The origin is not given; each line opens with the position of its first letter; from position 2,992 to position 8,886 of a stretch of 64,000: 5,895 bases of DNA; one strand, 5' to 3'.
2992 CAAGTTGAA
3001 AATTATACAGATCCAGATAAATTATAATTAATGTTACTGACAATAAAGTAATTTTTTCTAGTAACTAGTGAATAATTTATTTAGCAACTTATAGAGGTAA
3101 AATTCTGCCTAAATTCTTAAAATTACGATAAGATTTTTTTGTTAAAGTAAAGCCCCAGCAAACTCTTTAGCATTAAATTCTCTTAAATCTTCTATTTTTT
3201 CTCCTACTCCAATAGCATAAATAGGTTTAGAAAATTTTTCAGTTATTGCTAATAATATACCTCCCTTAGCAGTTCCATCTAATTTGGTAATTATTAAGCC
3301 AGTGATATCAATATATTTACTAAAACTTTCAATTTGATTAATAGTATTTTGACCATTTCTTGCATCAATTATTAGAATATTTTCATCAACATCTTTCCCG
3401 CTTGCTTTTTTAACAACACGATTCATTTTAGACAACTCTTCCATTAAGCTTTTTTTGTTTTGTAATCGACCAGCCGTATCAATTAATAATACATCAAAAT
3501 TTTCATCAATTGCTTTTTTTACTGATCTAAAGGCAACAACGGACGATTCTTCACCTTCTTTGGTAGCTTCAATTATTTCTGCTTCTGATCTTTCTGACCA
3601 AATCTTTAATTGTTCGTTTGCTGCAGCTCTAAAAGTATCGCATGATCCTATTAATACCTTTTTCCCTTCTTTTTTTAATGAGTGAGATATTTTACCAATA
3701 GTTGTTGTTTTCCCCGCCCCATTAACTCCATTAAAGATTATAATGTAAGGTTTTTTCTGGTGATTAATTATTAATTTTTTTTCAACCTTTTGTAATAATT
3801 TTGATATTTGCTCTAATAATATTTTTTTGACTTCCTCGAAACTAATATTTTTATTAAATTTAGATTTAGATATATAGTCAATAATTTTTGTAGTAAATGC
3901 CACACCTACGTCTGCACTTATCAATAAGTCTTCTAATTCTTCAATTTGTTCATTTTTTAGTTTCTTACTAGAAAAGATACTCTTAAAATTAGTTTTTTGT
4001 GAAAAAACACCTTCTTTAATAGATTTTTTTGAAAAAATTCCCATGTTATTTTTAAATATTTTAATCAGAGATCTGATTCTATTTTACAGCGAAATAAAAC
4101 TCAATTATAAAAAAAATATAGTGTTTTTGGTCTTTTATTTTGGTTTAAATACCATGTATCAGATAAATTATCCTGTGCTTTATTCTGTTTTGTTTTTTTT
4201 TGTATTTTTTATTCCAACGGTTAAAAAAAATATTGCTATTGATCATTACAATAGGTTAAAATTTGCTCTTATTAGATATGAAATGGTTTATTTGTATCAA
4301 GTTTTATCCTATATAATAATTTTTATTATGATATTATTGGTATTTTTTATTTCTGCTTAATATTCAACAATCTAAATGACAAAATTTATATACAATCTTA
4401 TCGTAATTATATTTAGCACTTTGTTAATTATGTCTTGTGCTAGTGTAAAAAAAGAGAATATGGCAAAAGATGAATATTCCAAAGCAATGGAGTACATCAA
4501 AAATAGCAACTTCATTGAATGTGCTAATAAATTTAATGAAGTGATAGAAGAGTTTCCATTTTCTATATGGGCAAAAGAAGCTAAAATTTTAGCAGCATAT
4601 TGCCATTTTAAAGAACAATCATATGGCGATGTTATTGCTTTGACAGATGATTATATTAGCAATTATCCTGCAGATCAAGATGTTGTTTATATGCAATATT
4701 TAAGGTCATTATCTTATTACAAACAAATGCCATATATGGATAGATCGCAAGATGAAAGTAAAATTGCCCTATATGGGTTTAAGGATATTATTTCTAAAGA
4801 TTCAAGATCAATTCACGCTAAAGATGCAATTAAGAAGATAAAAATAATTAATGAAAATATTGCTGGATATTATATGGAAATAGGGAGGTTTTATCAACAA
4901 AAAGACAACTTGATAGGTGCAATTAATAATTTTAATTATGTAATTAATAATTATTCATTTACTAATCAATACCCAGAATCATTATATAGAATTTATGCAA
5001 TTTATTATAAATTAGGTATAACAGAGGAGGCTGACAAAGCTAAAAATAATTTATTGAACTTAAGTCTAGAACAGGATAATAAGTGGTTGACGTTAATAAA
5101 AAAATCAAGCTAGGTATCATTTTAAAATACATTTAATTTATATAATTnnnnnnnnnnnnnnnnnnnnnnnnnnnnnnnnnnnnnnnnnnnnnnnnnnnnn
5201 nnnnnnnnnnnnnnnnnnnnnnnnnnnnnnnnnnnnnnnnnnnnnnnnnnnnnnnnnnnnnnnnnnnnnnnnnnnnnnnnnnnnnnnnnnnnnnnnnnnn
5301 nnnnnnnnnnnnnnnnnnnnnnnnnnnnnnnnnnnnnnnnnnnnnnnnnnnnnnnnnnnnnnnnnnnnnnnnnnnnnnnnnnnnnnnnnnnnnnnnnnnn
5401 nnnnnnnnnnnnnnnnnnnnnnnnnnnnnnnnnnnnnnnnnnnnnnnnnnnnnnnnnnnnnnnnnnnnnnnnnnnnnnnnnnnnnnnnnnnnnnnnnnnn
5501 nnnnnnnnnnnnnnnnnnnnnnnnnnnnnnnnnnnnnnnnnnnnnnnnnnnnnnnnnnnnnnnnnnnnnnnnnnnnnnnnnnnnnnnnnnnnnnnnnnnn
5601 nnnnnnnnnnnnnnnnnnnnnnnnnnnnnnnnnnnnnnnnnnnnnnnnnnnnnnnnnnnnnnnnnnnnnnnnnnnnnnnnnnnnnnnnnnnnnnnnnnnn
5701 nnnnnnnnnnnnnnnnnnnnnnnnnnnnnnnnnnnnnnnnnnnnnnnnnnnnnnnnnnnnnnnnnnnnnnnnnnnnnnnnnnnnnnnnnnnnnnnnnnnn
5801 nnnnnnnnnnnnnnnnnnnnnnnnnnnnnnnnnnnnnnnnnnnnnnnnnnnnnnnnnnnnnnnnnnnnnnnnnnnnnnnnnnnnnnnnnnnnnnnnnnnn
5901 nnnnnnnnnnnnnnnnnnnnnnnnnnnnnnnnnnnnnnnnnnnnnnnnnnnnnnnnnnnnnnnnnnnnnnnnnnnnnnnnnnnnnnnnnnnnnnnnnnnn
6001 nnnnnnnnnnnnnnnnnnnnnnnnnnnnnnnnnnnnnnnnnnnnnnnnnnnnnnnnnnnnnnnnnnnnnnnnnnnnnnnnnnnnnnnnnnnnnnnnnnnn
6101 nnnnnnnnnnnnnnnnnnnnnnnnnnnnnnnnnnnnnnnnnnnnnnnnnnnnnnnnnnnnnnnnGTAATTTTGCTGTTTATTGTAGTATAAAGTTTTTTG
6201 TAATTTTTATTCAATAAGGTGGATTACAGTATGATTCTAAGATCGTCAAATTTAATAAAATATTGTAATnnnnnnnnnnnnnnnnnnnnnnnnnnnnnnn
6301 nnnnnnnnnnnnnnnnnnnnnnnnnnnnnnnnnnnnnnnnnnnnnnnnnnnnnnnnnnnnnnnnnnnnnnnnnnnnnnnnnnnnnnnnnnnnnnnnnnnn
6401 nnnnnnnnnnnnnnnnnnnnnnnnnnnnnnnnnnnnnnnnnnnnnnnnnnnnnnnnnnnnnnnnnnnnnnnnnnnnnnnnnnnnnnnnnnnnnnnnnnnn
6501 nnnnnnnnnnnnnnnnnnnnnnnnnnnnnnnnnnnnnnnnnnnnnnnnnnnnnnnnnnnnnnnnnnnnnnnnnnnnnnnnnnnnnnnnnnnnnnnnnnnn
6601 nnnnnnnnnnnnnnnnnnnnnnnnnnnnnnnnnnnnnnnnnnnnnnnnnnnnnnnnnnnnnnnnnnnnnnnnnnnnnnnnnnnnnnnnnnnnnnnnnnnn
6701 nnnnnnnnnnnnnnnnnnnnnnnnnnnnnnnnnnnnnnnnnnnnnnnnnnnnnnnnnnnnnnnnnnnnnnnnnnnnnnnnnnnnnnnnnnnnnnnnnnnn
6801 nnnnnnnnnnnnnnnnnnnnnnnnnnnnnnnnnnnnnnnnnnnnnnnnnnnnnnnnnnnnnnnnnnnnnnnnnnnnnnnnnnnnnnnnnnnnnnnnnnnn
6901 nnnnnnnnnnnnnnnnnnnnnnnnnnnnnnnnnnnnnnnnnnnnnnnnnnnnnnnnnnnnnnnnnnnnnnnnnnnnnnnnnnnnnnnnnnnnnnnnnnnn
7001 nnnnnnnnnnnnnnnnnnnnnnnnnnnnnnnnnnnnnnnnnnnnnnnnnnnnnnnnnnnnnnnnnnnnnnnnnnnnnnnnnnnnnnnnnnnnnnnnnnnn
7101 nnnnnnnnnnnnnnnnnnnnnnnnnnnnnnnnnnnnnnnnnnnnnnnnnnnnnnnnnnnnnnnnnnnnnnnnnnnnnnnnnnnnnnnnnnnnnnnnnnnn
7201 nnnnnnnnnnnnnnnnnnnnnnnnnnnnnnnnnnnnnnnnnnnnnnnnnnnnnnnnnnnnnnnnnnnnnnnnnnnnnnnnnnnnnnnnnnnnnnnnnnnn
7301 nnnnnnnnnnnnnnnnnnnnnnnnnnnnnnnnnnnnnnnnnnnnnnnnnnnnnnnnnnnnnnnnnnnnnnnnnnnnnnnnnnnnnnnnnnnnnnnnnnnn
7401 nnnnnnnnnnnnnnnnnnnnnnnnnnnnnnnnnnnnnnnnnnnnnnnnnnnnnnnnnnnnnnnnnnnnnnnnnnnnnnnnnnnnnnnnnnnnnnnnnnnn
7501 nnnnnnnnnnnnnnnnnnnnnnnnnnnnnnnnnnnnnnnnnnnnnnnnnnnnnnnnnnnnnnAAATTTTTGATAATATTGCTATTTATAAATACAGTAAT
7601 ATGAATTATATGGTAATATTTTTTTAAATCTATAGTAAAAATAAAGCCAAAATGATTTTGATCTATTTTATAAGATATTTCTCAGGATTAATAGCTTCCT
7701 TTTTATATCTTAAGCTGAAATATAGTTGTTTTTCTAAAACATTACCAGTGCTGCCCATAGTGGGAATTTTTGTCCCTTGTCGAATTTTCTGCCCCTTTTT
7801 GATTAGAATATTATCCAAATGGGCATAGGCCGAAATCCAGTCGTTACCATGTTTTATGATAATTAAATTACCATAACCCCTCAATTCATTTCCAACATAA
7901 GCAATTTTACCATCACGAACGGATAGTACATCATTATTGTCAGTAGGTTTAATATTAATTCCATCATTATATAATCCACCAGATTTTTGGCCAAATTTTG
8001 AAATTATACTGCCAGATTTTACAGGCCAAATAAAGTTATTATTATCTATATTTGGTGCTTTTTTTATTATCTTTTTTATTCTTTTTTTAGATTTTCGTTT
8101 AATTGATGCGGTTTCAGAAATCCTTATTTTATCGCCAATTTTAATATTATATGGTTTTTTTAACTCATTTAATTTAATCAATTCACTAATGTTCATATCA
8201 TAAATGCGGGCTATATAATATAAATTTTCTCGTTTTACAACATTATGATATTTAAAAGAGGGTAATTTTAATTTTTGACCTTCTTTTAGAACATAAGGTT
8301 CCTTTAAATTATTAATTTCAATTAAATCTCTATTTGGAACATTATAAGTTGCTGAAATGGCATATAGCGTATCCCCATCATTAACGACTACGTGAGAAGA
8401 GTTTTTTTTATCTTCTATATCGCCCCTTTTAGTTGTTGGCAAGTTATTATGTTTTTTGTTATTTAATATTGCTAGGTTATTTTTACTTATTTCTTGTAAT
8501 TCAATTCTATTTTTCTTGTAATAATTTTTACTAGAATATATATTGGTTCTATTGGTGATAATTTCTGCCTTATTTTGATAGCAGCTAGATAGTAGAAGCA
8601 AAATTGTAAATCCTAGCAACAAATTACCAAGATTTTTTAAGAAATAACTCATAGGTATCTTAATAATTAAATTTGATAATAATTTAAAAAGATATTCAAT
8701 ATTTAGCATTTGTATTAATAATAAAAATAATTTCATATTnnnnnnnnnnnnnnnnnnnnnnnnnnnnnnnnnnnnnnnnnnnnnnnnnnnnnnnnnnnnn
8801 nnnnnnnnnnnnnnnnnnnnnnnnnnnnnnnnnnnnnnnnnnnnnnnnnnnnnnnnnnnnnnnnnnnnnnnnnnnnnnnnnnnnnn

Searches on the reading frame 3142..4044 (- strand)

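Call 30: search_protein_families(library=pfam, proteins=[window:3142-4044:-], max_evalue=0.001)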
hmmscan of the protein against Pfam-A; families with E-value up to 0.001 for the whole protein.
window:3142-4044:- (300 aa): 10 families
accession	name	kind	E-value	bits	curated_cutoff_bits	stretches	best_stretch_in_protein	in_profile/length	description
PF00448.28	SRP54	-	5e-69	232.3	22.7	1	100-300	2-195/196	SRP54-type protein, GTPase domain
PF02881.24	SRP54_N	-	7e-11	42.6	22.4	1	20-79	9-74/75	SRP54-type protein, helical bundle domain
PF01656.29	CbiA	-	1e-06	29.2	25.4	1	101-261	1-89/125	CobQ/CobB/MinD/ParA nucleotide binding domain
PF06414.18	Zeta_toxin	-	2.3e-06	27.6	22.3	1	91-211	9-124/199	Zeta toxin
PF13614.12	AAA_31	-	1.3e-05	25.7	27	1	101-206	4-102/177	AAA domain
PF13604.12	AAA_30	-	2.4e-05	24.6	27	1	101-198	20-104/191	AAA domain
PF13401.12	AAA_22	-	0.00064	20.5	27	0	98-210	4-110/130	AAA domain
PF03308.22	MeaB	-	0.00067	19.2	23.1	0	98-132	32-66/273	Methylmalonyl Co-A mutase-associated GTPase MeaB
PF00142.24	Fer4_NifH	-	0.00071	19.6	25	1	102-137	3-38/271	4Fe-4S iron sulfur cluster binding proteins, NifH/frxC family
PF13479.12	AAA_24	-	0.00078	19.8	27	0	100-216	3-96/195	AAA domain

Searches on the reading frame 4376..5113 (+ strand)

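Call 30: search_protein_families(library=pfam, proteins=[window:4376-5113:+], max_evalue=0.001)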
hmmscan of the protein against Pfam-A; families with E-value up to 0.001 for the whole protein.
window:4376-5113:+ (245 aa): 2 families
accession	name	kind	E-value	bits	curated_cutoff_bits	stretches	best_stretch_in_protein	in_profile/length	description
PF13525.12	YfiO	-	3.9e-35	121.9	25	1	28-223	3-201/203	Outer membrane lipoprotein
PF13512.12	TPR_18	-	1e-08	35.9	21.9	1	26-154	6-144/145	Tetratricopeptide repeat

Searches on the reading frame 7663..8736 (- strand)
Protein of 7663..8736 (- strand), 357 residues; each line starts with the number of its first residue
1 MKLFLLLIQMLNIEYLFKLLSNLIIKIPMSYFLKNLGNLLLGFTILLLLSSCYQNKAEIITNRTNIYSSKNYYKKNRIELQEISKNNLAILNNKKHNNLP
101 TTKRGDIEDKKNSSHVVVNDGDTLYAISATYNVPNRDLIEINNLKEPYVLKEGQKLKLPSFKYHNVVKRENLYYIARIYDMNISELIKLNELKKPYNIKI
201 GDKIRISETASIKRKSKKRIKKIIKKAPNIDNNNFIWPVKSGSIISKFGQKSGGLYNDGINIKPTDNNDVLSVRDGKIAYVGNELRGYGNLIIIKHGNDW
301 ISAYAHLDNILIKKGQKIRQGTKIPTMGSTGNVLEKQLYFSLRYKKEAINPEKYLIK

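Call 3: search_protein_families(library=pfam, proteins=[window:7663-8736:-], max_evalue=0.1)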
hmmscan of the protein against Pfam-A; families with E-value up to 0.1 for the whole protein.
window:7663-8736:- (357 aa): 4 families
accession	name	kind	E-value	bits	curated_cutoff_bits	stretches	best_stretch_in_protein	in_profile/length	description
PF01551.29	Peptidase_M23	-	1.9e-26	92.5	28.7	1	257-351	3-96/96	Peptidase family M23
PF01476.26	LysM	-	4.7e-21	74.9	20.9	2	117-159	2-43/43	LysM domain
PF13144.11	ChapFlgA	-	0.016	15.7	23.8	0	119-157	37-73/122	Chaperone for flagella basal body P-ring formation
PF23473.1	LysM3_LYK4_5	-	0.02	15.4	29.3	0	117-146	6-35/48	LYK4/5 LysM3 domain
